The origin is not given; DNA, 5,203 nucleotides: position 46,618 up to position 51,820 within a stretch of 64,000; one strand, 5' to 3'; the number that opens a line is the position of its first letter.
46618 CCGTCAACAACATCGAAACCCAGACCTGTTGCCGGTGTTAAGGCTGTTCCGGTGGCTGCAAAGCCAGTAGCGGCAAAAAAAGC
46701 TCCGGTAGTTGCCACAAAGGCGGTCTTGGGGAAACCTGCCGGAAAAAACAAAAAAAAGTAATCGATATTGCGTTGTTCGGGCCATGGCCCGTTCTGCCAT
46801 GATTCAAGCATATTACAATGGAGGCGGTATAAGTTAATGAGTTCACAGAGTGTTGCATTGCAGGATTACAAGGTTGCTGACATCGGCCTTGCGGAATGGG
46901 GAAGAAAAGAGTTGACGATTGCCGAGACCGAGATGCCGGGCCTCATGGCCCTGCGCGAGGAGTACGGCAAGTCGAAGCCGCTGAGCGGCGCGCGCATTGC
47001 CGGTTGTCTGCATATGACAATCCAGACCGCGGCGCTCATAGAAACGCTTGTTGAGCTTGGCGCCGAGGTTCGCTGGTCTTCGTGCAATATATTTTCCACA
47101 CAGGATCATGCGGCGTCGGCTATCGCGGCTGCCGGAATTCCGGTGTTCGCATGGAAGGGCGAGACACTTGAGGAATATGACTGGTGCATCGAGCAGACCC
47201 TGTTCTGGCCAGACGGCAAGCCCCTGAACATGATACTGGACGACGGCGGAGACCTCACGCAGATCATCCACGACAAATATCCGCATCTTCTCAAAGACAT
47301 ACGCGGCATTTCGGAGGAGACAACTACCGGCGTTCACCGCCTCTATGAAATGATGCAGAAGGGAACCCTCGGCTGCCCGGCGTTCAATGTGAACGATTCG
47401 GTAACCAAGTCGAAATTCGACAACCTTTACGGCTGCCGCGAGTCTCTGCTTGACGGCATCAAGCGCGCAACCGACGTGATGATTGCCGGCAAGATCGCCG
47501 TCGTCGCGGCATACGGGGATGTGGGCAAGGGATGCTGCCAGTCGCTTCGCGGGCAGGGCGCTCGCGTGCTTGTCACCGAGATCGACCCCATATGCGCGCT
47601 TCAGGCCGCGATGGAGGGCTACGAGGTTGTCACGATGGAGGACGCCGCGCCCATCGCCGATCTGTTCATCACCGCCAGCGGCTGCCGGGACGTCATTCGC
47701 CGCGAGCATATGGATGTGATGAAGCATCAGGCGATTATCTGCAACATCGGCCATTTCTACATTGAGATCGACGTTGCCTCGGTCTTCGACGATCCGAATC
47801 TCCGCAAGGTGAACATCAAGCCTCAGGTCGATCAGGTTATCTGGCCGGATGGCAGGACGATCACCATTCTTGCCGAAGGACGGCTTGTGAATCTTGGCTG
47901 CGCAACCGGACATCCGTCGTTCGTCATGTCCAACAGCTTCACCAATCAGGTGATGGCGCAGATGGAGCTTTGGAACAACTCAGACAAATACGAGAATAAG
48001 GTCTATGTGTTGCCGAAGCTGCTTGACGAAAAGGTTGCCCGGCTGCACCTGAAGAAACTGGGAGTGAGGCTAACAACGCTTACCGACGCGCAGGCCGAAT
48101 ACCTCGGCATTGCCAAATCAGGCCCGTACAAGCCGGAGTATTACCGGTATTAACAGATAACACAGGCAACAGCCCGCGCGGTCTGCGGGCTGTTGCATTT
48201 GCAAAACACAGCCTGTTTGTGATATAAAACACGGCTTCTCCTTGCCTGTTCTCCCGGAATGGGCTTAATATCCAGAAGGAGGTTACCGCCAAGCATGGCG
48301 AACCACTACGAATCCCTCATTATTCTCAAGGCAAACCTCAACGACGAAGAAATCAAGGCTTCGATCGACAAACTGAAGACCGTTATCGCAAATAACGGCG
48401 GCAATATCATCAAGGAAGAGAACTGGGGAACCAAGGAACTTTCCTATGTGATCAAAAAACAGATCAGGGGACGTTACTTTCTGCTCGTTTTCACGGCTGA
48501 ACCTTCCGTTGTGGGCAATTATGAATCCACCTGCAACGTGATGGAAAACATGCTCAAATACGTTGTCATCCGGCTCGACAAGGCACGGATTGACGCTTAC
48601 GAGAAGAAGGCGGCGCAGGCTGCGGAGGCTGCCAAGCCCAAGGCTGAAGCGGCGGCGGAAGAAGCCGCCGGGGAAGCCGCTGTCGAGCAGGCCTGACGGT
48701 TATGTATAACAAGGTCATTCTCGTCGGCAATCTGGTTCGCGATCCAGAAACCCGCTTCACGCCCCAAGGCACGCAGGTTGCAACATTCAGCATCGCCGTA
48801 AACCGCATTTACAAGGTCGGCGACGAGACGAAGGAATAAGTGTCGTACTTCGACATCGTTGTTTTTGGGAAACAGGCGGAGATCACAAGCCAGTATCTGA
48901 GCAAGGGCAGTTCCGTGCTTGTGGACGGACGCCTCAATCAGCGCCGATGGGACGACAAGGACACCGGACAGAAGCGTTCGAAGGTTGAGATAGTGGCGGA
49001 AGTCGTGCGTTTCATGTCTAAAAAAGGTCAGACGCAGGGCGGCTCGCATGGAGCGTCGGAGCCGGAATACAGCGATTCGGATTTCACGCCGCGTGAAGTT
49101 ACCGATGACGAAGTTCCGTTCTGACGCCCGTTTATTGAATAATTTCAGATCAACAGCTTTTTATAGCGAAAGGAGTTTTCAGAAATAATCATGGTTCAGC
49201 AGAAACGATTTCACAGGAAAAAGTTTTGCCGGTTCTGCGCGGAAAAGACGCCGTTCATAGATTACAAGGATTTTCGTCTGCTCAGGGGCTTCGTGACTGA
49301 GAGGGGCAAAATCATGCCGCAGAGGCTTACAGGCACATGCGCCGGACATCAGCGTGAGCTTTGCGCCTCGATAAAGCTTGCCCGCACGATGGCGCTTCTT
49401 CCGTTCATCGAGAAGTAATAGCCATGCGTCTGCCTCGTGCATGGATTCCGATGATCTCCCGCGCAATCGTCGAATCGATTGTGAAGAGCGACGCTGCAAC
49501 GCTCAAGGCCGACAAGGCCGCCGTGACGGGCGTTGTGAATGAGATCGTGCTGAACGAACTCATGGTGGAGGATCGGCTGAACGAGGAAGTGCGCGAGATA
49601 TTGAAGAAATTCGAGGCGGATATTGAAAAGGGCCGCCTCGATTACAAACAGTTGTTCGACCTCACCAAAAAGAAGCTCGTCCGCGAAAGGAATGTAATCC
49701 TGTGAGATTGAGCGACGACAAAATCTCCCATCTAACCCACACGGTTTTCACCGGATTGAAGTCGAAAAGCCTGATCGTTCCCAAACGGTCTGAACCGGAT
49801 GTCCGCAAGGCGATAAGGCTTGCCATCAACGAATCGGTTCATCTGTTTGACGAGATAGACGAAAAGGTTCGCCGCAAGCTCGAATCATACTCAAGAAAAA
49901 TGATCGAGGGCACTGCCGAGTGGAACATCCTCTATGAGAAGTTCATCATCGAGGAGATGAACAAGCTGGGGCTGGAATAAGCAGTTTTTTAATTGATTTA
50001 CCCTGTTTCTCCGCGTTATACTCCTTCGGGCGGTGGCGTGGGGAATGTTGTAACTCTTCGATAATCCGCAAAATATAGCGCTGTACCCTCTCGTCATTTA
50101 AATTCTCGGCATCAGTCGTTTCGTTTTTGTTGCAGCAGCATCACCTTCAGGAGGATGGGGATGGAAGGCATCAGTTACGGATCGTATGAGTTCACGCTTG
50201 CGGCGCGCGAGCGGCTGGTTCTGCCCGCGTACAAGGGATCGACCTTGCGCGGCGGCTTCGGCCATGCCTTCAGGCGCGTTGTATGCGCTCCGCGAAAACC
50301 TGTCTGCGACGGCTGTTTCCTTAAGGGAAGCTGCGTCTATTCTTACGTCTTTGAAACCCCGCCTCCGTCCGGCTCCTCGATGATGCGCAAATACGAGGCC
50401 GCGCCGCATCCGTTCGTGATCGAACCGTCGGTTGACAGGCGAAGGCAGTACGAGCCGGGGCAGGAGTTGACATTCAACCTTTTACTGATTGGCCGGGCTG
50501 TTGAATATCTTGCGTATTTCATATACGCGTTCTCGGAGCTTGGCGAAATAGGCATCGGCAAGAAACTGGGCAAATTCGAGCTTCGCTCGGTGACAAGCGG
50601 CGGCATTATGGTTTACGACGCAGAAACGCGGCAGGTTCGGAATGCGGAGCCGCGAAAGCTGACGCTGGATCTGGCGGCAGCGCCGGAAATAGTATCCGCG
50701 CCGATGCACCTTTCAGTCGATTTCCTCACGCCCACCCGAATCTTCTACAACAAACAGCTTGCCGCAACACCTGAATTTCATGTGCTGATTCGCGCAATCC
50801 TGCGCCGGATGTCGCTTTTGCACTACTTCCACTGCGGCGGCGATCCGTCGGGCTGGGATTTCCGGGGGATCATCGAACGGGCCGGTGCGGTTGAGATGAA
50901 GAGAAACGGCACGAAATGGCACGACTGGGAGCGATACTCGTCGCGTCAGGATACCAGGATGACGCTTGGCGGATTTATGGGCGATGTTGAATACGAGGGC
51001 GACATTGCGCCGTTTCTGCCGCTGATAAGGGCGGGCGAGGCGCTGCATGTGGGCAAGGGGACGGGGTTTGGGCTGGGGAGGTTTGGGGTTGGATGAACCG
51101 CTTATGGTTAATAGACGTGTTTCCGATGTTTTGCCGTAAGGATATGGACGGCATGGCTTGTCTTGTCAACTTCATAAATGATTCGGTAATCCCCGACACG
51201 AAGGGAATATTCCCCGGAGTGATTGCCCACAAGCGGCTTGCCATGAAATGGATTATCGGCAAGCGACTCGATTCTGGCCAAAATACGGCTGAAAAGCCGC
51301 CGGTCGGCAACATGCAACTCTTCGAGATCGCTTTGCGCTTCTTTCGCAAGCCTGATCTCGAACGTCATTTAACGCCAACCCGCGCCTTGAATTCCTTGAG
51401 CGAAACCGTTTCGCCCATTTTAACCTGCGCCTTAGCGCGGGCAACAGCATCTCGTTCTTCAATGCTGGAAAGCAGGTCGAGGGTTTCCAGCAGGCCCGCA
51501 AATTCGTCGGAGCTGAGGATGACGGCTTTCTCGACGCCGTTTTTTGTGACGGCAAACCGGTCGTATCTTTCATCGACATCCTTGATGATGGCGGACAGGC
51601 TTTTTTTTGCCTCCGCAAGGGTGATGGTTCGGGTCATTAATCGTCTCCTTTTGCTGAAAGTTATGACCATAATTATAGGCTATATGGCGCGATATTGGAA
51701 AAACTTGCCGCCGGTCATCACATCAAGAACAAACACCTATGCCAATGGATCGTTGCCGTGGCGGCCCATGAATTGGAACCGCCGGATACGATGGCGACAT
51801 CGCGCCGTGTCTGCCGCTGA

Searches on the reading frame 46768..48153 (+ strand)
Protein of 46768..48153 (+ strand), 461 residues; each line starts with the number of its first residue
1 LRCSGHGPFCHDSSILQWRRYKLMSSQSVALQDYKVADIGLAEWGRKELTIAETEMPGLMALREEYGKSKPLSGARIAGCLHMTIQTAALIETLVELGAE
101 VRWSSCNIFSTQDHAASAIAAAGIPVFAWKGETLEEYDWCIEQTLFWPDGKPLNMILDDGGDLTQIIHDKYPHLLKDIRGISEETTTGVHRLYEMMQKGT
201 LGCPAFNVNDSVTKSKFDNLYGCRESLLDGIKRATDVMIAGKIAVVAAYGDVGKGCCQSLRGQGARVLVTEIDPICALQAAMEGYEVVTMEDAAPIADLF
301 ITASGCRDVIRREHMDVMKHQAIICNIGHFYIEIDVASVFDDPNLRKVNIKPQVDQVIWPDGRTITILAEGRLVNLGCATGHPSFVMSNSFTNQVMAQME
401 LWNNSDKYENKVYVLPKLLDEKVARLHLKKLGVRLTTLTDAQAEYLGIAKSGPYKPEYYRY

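Call 55: find_homologous_proteins(query=window:46768-48153:+, max_evalue=1e-50)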
Query window:46768-48153:+ (461 aa): 8000 proteins with E <= 1e-50 among 8000 candidates; the best 120 are listed.
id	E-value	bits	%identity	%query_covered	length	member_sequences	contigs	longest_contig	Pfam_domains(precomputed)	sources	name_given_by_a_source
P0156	5.2e-298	1007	100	95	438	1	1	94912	PF00670.28,PF05221.24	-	-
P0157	1.2e-291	986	97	95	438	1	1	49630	PF00670.28,PF05221.24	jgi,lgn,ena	-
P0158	6.6e-263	891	86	95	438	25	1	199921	PF00670.28,PF02826.26,PF05221.24,PF07991.19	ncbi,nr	ncbi:MAG: adenosylhomocysteinase [Nitrospirota bacterium]|nr:adenosylhomocysteinase [Nitrospirota ba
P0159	1.4e-261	886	87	95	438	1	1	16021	PF00670.28,PF02826.26,PF05221.24,PF07991.19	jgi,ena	-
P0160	2.2e-260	883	86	95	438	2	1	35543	PF00670.28,PF02826.26,PF05221.24,PF07991.19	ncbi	-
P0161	4.2e-260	882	85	95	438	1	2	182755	PF00670.28,PF02826.26,PF05221.24,PF07991.19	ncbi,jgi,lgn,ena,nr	ncbi:MAG TPA: adenosylhomocysteinase [Nitrospirae bacterium]|nr:adenosylhomocysteinase [Nitrospirota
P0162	4.8e-260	881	85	95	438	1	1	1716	PF00670.28,PF02826.26,PF05221.24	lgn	-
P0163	1.1e-259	880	85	95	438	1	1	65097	PF00670.28,PF02826.26,PF05221.24,PF07991.19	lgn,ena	-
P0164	1.4e-259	880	85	95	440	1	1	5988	PF00670.28,PF02826.26,PF05221.24,PF07991.19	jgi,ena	-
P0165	9.6e-257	871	85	95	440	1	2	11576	PF00670.28,PF02826.26,PF05221.24,PF07991.19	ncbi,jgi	-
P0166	1.2e-256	870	84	95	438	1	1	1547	PF00670.28,PF02826.26,PF05221.24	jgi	-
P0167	1.3e-256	870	84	95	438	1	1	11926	PF00670.28,PF02826.26,PF05221.24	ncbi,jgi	-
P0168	3.2e-256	869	84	95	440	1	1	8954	PF00670.28,PF02826.26,PF05221.24,PF07991.19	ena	-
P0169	6.6e-249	845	83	93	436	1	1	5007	PF00670.28,PF02826.26,PF05221.24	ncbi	ncbi:MAG: adenosylhomocysteinase [bacterium]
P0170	4.6e-246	835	81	93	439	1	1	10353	PF00670.28,PF02826.26,PF05221.24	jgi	jgi:adenosylhomocysteinase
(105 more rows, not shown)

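Call 56: find_encoding_contigs(protein=P0157, flank=10000, max_places=2)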
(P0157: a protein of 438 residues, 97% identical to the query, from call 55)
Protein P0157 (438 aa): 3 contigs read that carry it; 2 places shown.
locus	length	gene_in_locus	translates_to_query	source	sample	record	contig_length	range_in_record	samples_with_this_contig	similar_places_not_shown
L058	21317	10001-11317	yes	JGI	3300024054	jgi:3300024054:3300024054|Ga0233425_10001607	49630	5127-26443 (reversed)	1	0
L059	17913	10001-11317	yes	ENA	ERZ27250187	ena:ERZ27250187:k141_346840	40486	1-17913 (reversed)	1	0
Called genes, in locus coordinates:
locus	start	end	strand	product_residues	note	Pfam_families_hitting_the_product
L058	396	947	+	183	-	-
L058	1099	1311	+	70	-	-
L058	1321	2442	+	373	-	PF00015:MCPsignal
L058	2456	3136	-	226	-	-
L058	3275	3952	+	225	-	PF05157:MshEN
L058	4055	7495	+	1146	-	PF02811:PHP, PF07733:DNA_pol3_alpha, PF17657:DNA_pol3_finger, PF14579:HHH_6, PF01336:tRNA_anti-codon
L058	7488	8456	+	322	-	PF03255:ACCA, PF01039:Carboxyl_trans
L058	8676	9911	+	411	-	-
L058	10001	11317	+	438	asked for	PF05221:AdoHcyase, PF00670:AdoHcyase_NAD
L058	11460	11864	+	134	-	PF01250:Ribosomal_S6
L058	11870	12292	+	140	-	PF00436:SSB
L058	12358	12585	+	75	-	PF01084:Ribosomal_S18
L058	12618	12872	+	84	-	PF04368:DUF507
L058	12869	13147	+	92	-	PF04368:DUF507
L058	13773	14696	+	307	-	PF13623:SurA_N_2, PF13624:SurA_N_3, PF09312:SurA_N, PF00639:Rotamase (faint), PF13145:Rotamase_2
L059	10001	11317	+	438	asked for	PF05221:AdoHcyase, PF00670:AdoHcyase_NAD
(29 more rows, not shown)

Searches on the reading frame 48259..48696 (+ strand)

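Call 36: search_protein_families(library=pfam, proteins=[window:48259-48696:+], max_evalue=0.01)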
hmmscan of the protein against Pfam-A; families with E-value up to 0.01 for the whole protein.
window:48259-48696:+ (145 aa): 1 family
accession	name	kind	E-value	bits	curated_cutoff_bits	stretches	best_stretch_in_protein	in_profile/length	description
PF01250.22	Ribosomal_S6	-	1.8e-25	89.4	27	1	16-105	1-90/90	Ribosomal protein S6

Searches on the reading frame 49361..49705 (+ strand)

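Call 7: search_protein_families(library=ncbifam, proteins=[window:49361-49705:+], max_evalue=0.01)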
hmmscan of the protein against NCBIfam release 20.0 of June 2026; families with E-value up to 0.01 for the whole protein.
window:49361-49705:+ (114 aa): 0 families

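Call 36: search_protein_families(library=pfam, proteins=[window:49361-49705:+], max_evalue=0.01)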
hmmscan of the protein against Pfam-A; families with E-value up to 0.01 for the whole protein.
window:49361-49705:+ (114 aa): 1 family
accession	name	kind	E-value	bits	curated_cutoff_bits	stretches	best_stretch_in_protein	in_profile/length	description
PF04368.18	DUF507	-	2.1e-15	57.6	24.7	1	22-114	1-93/182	Protein of unknown function (DUF507)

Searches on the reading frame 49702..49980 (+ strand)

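Call 7: search_protein_families(library=ncbifam, proteins=[window:49702-49980:+], max_evalue=0.01)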
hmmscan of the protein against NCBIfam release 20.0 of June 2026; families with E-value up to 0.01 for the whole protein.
window:49702-49980:+ (92 aa): 0 families

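Call 36: search_protein_families(library=pfam, proteins=[window:49702-49980:+], max_evalue=0.01)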
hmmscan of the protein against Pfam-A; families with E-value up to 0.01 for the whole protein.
window:49702-49980:+ (92 aa): 1 family
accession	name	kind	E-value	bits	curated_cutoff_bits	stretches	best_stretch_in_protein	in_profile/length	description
PF04368.18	DUF507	-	8.1e-20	72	24.7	1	4-91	95-182/182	Protein of unknown function (DUF507)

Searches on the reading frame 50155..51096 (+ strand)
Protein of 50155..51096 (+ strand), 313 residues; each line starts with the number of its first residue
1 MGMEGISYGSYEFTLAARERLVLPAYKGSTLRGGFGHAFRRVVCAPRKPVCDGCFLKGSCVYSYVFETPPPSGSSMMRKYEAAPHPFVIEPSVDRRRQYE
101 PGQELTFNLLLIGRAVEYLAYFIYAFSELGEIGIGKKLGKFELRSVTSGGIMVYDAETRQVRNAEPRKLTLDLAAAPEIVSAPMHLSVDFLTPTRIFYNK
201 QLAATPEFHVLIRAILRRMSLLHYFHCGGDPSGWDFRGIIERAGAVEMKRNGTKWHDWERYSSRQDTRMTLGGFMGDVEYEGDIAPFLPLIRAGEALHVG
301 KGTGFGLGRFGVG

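Call 4: search_protein_families(library=pfam, proteins=[window:50155-51096:+], max_evalue=0.01)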
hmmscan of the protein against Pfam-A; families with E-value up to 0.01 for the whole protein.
window:50155-51096:+ (313 aa): 1 family
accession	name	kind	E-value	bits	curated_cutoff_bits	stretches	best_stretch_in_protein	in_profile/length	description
PF10040.14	CRISPR_Cas6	-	8e-20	71.8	25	1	188-309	1-88/89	CRISPR-associated endoribonuclease Cas6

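Call 5: search_protein_families(library=padloc, proteins=[window:50155-51096:+], max_evalue=0.01)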
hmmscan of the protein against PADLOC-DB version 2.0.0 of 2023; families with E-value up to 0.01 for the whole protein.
window:50155-51096:+ (313 aa): 9 families
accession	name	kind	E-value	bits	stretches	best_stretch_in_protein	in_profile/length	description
PDLC01477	Cas6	-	7.2e-109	361.9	1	6-311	3-293/296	"CAS-I,CAS-II,CAS-III,CAS-IV,CAS-V,CAS-VI; crRNAmaturation"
PDLC01496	Cas6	-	2.2e-83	277.9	1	10-310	6-276/281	"CAS-I,CAS-II,CAS-III,CAS-IV,CAS-V,CAS-VI; crRNAmaturation"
PDLC01650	Cas6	-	1.9e-24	84.6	1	188-308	1-102/102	"CAS-I,CAS-II,CAS-III,CAS-IV,CAS-V,CAS-VI; crRNAmaturation"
PDLC02098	Cas6_IIIa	-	1.9e-15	55.9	1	11-310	3-197/200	-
PDLC01265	Cas6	-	6.3e-15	54.5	1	84-309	1-177/179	"CAS-I,CAS-II,CAS-III,CAS-IV,CAS-V,CAS-VI; crRNAmaturation"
PDLC01373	Cas6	-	1.1e-14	52.8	1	22-310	20-285/289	"CAS-I,CAS-II,CAS-III,CAS-IV,CAS-V,CAS-VI; crRNAmaturation"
PDLC00956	Cas6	-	4.5e-09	35.2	1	84-308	8-197/200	CRISPR-associated endoribonuclease Cas6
PDLC01466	Cas6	-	3.5e-07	28.1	1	80-310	32-217/223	"CAS-I,CAS-II,CAS-III,CAS-IV,CAS-V,CAS-VI; crRNAmaturation"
PDLC01428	Cas6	-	0.0092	13.3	0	245-312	254-322/325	"CAS-I,CAS-II,CAS-III,CAS-IV,CAS-V,CAS-VI; crRNAmaturation"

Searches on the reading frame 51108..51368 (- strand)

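Call 36: search_protein_families(library=pfam, proteins=[window:51108-51368:-], max_evalue=0.01)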
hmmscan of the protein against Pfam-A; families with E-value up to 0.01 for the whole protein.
window:51108-51368:- (86 aa): 2 families
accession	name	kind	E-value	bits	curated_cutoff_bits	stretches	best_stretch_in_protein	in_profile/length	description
PF05016.21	ParE_toxin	-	4.6e-15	56.4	23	1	5-86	1-89/89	ParE toxin of type II toxin-antitoxin system, parDE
PF06769.20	YoeB_toxin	-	4.7e-06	27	27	1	9-81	3-78/80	YoeB-like toxin of bacterial type II toxin-antitoxin system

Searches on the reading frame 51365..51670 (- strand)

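Call 36: search_protein_families(library=pfam, proteins=[window:51365-51670:-], max_evalue=0.01)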
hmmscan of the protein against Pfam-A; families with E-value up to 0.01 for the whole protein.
window:51365-51670:- (101 aa): 2 families
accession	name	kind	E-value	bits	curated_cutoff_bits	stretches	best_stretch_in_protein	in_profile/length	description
PF02604.26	PhdYeFM_antitox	-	1.4e-15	57.3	29.8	1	14-86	2-74/74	Antitoxin Phd_YefM, type II toxin-antitoxin system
PF12910.14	PHD_like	-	0.005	17.3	27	1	12-72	1-62/141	Antitoxin of toxin-antitoxin, RelE / RelB, TA system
